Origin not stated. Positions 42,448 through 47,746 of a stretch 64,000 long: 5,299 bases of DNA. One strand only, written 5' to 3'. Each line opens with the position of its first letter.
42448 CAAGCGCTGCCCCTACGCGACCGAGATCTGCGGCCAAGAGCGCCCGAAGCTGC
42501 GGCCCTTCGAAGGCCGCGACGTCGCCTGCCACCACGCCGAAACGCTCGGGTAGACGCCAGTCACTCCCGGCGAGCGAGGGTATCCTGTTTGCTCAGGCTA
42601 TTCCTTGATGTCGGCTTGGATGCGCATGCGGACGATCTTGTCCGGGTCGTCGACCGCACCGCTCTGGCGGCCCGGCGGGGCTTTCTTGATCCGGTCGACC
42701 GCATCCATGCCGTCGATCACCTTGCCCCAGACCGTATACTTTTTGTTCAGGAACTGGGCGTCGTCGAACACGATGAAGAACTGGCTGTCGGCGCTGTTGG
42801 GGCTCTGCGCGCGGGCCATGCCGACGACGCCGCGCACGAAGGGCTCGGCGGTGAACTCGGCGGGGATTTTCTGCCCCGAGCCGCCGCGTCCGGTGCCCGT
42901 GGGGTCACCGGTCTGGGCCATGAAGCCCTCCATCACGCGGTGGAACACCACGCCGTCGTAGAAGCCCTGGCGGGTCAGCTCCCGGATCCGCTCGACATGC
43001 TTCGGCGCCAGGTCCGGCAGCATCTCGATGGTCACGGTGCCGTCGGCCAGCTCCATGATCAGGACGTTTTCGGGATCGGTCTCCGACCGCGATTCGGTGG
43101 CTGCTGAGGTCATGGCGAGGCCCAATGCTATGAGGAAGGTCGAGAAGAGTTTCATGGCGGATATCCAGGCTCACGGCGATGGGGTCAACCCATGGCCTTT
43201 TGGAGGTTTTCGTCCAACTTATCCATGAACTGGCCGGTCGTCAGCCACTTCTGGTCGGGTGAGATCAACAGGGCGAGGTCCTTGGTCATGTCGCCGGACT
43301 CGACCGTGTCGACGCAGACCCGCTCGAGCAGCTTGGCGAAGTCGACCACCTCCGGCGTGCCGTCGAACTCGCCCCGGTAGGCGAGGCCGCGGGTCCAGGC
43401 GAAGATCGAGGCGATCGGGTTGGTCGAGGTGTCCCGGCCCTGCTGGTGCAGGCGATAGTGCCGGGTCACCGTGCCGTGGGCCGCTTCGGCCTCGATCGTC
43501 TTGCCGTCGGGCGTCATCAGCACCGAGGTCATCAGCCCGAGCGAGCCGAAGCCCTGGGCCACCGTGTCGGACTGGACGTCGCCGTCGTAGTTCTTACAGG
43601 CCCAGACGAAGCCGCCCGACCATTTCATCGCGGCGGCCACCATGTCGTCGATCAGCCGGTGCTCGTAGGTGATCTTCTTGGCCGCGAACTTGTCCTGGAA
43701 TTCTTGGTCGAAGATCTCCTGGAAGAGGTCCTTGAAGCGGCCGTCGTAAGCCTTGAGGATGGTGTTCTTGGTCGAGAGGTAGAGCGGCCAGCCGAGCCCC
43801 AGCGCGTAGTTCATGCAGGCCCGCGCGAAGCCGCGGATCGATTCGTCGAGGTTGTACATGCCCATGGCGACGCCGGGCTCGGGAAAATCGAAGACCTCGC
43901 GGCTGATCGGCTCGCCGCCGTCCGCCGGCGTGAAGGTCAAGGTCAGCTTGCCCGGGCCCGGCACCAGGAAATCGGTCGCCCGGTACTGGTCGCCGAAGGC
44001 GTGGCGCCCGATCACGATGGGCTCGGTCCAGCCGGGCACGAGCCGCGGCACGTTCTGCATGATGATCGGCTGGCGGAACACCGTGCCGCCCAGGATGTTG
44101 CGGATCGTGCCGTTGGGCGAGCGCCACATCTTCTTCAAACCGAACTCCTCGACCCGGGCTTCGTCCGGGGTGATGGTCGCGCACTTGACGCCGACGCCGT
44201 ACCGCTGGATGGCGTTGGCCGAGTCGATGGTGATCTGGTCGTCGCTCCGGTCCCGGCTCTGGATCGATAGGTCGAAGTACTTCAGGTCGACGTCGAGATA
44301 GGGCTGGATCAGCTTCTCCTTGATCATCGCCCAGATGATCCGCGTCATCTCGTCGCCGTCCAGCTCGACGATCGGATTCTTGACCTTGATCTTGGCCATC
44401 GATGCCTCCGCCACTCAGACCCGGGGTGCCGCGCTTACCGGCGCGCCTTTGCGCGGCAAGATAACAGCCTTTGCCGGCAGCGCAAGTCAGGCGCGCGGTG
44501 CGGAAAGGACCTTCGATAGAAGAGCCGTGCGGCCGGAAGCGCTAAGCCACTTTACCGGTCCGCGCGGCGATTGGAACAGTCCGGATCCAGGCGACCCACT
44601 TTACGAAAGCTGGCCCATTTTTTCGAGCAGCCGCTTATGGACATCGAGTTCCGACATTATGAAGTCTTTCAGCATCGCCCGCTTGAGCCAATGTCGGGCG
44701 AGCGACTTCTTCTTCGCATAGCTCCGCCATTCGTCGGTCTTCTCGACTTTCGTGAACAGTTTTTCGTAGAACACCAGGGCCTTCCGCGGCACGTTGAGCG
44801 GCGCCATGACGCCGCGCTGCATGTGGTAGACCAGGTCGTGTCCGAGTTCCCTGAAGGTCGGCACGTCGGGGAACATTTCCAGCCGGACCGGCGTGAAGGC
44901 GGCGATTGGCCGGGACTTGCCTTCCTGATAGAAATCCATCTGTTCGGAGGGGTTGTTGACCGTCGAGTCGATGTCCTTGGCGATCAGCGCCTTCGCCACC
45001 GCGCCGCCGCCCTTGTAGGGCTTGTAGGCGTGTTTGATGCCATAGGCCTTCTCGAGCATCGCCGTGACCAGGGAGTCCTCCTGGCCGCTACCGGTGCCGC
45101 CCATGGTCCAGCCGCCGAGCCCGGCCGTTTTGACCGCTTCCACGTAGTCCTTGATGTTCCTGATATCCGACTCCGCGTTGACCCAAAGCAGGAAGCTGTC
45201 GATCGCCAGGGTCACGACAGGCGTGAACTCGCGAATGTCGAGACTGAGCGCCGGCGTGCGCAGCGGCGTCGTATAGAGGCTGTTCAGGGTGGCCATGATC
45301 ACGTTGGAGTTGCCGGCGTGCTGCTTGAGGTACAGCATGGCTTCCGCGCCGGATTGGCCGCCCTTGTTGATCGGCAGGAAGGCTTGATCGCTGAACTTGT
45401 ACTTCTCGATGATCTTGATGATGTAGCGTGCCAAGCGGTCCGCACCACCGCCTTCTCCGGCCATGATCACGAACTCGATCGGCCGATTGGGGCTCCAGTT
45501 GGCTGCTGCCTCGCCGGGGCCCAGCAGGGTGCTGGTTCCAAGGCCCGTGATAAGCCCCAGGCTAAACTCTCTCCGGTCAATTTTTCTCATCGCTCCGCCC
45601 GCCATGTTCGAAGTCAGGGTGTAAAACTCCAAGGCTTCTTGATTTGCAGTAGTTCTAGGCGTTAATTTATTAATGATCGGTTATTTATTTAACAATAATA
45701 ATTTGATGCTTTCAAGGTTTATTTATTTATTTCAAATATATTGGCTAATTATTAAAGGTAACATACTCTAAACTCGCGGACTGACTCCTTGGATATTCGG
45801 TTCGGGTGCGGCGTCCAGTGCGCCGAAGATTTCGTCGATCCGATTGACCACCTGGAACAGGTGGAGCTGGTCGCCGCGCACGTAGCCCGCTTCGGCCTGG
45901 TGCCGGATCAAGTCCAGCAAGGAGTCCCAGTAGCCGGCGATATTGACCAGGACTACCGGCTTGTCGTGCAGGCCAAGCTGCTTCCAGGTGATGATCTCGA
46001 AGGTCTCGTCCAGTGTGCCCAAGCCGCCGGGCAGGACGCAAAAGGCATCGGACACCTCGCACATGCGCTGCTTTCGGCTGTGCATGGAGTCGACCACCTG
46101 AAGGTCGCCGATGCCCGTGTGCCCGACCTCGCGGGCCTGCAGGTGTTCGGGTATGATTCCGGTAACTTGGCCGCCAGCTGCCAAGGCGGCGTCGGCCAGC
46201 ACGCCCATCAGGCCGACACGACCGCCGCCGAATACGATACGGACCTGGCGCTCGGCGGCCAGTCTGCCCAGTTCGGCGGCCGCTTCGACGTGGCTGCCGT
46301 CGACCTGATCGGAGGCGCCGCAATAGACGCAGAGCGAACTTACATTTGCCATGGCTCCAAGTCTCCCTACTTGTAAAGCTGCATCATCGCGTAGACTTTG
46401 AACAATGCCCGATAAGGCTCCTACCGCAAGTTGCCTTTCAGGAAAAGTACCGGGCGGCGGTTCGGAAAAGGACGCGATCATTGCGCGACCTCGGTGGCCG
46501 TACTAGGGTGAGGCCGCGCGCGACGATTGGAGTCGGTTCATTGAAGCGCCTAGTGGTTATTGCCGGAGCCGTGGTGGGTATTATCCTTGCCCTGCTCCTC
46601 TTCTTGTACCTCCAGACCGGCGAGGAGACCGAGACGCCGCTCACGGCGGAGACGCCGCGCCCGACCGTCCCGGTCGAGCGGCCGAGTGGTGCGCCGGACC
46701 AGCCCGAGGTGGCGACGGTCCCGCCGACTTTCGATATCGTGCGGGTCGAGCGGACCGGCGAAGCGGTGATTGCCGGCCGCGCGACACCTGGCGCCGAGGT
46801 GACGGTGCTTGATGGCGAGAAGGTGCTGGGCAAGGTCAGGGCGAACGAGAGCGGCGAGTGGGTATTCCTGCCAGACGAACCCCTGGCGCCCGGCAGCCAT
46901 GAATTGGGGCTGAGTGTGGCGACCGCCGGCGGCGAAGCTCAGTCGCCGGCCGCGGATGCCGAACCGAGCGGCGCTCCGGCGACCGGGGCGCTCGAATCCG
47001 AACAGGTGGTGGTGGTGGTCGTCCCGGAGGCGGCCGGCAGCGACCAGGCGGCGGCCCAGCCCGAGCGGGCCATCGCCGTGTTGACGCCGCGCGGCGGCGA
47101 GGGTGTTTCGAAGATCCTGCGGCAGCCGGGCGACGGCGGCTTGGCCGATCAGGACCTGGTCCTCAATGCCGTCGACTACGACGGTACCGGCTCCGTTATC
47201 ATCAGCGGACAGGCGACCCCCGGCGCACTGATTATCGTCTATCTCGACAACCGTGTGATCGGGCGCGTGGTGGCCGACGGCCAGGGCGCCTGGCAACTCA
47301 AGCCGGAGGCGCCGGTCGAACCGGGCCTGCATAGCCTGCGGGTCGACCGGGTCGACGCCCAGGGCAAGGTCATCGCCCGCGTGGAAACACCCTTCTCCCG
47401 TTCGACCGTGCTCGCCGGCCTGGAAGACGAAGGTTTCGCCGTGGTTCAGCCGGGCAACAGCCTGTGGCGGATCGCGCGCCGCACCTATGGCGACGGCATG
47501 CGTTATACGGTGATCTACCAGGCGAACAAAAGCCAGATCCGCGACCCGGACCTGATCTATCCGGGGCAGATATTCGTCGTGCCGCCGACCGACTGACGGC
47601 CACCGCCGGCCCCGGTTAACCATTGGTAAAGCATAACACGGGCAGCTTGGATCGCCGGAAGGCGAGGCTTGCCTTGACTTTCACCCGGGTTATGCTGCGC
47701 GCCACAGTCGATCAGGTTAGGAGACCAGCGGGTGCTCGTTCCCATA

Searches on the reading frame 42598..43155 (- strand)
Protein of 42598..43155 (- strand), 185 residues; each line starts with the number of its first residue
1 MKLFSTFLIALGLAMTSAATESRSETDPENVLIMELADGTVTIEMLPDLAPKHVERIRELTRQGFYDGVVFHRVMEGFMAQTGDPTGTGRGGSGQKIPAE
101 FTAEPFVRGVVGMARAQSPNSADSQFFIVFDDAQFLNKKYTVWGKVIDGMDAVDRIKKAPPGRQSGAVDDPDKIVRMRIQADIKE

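Call 12: search_protein_families(library=pfam, proteins=[window:42598-43155:-])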
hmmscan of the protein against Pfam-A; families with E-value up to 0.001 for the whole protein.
window:42598-43155:- (185 aa): 1 family
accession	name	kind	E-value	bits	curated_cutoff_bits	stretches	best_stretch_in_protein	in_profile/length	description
PF00160.26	Pro_isomerase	-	1e-42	146.5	21.7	1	33-177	3-157/159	Cyclophilin type peptidyl-prolyl cis-trans isomerase/CLD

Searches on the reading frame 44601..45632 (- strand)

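Call 12: search_protein_families(library=pfam, proteins=[window:44601-45632:-])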
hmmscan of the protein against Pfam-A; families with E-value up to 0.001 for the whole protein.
window:44601-45632:- (343 aa): 1 family
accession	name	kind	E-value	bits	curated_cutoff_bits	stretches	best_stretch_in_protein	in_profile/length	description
PF03401.19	TctC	-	4.2e-25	89.2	27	1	89-340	21-273/274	Tripartite tricarboxylate transporter family receptor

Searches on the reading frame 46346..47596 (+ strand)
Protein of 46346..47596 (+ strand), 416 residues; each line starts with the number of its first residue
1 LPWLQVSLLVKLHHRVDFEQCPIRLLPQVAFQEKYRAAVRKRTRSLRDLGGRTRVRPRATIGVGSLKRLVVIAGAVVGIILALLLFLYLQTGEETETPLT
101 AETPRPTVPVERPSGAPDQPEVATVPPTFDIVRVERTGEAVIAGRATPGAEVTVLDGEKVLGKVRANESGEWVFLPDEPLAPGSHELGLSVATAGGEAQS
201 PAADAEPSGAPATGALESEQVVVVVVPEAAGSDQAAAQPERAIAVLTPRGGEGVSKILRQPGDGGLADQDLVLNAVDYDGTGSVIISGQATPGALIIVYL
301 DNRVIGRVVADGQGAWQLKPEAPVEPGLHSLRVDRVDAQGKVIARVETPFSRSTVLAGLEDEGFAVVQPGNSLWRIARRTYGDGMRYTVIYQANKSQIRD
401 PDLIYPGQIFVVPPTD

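Call 12: search_protein_families(library=pfam, proteins=[window:46346-47596:+])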
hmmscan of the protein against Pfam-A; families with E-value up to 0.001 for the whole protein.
window:46346-47596:+ (416 aa): 3 families
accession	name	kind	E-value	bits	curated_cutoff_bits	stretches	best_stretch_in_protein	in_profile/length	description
PF17936.7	Big_6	-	2.1e-12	47.6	27.6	2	274-342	8-73/83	Bacterial Ig domain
PF19077.6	Big_13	-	1.3e-10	42.1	27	1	144-200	33-92/102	Bacterial Ig-like domain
PF01476.26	LysM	-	1.4e-09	38.2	20.9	1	366-413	2-43/43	LysM domain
